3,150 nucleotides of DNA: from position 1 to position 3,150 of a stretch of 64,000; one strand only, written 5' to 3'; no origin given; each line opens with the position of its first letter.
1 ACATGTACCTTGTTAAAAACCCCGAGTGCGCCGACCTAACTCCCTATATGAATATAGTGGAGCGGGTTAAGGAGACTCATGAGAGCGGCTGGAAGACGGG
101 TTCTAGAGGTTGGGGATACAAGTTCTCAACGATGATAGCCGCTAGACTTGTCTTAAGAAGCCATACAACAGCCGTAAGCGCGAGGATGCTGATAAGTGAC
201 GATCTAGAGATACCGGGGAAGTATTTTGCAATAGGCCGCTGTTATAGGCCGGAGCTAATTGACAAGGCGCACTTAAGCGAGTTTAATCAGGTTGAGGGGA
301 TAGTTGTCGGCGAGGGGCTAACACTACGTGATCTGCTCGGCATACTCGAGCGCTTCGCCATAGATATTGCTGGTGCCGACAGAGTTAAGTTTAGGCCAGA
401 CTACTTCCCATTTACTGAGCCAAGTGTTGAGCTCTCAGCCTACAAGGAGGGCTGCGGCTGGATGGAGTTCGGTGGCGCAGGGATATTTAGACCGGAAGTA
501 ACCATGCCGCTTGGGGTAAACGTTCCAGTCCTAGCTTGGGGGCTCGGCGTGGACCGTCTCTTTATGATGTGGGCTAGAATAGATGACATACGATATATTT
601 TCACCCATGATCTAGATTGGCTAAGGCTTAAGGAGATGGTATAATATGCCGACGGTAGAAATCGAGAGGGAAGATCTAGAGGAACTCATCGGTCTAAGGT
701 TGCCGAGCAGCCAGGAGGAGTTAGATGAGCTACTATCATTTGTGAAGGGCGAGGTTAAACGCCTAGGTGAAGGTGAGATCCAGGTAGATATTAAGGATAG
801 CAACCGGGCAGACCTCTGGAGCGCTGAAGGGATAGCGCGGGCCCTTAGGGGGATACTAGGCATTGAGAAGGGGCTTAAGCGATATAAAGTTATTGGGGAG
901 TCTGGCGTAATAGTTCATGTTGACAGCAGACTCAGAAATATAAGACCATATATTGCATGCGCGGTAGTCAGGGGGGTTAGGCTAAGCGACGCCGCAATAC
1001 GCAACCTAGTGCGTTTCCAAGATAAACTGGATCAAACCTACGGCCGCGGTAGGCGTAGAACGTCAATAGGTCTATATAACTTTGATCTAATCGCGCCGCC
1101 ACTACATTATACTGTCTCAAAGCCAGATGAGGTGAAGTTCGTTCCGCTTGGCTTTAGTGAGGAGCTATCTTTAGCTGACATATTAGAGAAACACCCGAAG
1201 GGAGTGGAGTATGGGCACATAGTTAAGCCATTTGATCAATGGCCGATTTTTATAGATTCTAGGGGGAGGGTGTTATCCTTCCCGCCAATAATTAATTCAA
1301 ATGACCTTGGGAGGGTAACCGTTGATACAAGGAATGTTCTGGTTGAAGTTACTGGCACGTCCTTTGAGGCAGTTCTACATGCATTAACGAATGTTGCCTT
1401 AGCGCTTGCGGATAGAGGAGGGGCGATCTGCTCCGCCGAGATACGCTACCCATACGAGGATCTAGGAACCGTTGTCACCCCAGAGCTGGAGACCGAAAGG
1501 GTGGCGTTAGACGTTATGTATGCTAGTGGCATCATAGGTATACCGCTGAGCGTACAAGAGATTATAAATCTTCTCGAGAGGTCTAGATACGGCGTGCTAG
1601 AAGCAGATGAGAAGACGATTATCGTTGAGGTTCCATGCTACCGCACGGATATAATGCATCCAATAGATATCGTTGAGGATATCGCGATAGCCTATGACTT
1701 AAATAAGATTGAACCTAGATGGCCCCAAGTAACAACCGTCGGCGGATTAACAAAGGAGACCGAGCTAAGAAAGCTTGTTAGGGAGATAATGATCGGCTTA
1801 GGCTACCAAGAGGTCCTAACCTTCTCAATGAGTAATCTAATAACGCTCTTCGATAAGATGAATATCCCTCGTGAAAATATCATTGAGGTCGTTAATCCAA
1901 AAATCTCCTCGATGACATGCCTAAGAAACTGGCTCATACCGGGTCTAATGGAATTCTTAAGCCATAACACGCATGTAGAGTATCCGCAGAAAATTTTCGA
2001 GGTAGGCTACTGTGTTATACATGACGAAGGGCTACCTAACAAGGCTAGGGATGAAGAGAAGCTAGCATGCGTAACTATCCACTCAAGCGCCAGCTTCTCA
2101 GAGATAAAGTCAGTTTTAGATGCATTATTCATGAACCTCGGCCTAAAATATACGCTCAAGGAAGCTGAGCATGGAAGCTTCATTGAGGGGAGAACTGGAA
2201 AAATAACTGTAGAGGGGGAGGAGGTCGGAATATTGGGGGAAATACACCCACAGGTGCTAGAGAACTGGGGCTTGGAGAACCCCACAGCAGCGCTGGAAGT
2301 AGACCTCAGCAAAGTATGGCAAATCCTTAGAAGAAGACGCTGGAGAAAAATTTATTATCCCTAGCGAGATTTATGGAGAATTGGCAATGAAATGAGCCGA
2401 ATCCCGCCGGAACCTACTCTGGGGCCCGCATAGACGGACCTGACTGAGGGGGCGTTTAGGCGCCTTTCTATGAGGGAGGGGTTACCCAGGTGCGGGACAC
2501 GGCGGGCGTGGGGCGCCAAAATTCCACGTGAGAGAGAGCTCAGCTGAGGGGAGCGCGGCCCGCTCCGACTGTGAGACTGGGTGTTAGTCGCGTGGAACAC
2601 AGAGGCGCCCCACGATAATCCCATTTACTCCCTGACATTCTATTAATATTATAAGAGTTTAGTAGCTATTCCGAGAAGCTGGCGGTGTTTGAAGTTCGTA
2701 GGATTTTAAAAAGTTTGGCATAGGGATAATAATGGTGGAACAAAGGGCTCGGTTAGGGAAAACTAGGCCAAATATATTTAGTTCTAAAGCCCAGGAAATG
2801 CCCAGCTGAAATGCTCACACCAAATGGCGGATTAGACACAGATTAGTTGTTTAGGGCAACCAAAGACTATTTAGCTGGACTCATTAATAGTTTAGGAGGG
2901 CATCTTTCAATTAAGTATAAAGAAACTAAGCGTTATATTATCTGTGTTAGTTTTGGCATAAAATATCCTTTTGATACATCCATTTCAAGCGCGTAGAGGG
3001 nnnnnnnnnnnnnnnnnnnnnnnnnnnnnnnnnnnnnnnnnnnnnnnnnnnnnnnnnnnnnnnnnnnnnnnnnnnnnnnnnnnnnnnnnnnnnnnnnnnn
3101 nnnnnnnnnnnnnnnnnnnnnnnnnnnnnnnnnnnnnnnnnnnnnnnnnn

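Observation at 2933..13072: Single-strand type IV pilus-like operon ending in a two-domain KaiC-like ATPase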

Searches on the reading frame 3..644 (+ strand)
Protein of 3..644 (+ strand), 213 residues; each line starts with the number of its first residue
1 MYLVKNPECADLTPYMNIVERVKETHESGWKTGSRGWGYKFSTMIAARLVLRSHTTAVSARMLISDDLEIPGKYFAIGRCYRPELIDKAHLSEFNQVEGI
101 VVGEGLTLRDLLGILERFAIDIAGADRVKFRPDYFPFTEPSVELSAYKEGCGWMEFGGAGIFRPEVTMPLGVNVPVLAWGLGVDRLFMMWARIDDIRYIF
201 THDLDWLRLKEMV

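Call 36: search_protein_families(library=pfam, proteins=[window:3-644:+], max_evalue=0.01)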
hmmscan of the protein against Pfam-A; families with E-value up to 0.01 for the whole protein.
window:3-644:+ (213 aa): 2 families
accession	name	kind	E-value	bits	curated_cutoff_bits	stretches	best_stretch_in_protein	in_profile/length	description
PF01409.25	tRNA-synt_2d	-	1.2e-59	202.3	19.8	1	44-208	76-244/246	tRNA synthetases class II core domain (F)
PF00152.25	tRNA-synt_2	-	7.8e-06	25.6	25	1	73-98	93-118/308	tRNA synthetases class II (D, K and N)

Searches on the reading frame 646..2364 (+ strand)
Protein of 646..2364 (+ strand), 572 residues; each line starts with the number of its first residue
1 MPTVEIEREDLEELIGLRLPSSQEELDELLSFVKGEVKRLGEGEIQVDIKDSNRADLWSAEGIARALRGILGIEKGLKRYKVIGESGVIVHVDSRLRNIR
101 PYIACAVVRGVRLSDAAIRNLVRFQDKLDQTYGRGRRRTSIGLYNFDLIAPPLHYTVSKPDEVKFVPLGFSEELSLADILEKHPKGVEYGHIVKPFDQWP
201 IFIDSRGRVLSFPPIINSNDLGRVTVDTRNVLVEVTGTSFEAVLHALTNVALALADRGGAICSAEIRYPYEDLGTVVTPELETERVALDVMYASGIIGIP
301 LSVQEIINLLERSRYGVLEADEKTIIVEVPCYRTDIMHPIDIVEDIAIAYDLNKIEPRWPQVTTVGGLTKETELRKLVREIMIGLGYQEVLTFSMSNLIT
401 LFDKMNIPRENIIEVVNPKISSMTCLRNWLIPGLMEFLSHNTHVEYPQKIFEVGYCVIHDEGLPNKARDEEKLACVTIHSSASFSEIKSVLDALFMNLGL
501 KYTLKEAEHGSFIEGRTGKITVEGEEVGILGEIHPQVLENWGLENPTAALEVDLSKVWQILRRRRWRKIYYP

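Call 36: search_protein_families(library=pfam, proteins=[window:646-2364:+], max_evalue=0.01)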
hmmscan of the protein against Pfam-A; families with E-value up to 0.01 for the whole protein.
window:646-2364:+ (572 aa): 4 families
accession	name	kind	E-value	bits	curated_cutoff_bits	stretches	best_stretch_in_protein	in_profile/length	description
PF17759.6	tRNA_synthFbeta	-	7.8e-45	153.4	22.4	1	355-554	1-214/214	Phenylalanyl tRNA synthetase beta chain CLM domain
PF03484.21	B5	-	1.6e-18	67.1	28.6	1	287-350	2-65/67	tRNA synthetase B5 domain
PF18262.7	PhetRS_B1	-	0.00049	20.7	26.8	0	1-68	1-78/83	Phe-tRNA synthetase beta subunit B1 domain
PF01409.25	tRNA-synt_2d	-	0.0014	18.6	19.8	1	366-545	14-210/246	tRNA synthetases class II core domain (F)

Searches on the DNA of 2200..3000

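Call 56: search_rna_families(source=window, start=2200, end=3000, threshold=gathering)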
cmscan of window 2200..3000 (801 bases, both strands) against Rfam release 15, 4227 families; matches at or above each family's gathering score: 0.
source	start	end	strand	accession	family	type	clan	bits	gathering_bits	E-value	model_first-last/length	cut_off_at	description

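Call 59: search_rna_families(source=window, start=2200, end=3000, threshold=evalue, max_evalue=1)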
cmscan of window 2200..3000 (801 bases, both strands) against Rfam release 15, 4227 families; matches with E-value up to 1: 2.
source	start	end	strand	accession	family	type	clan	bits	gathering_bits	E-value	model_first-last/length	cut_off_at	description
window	2512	2602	+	RF02207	WT1-AS_5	Gene; lncRNA;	-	19.3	80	0.045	1-79/79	no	WT1 antisense RNA conserved region 5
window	2214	2364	+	RF01969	RMST_8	Gene; lncRNA;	-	18.3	80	0.89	1-143/143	no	Rhabdomyosarcoma 2 associated transcript conserved region 8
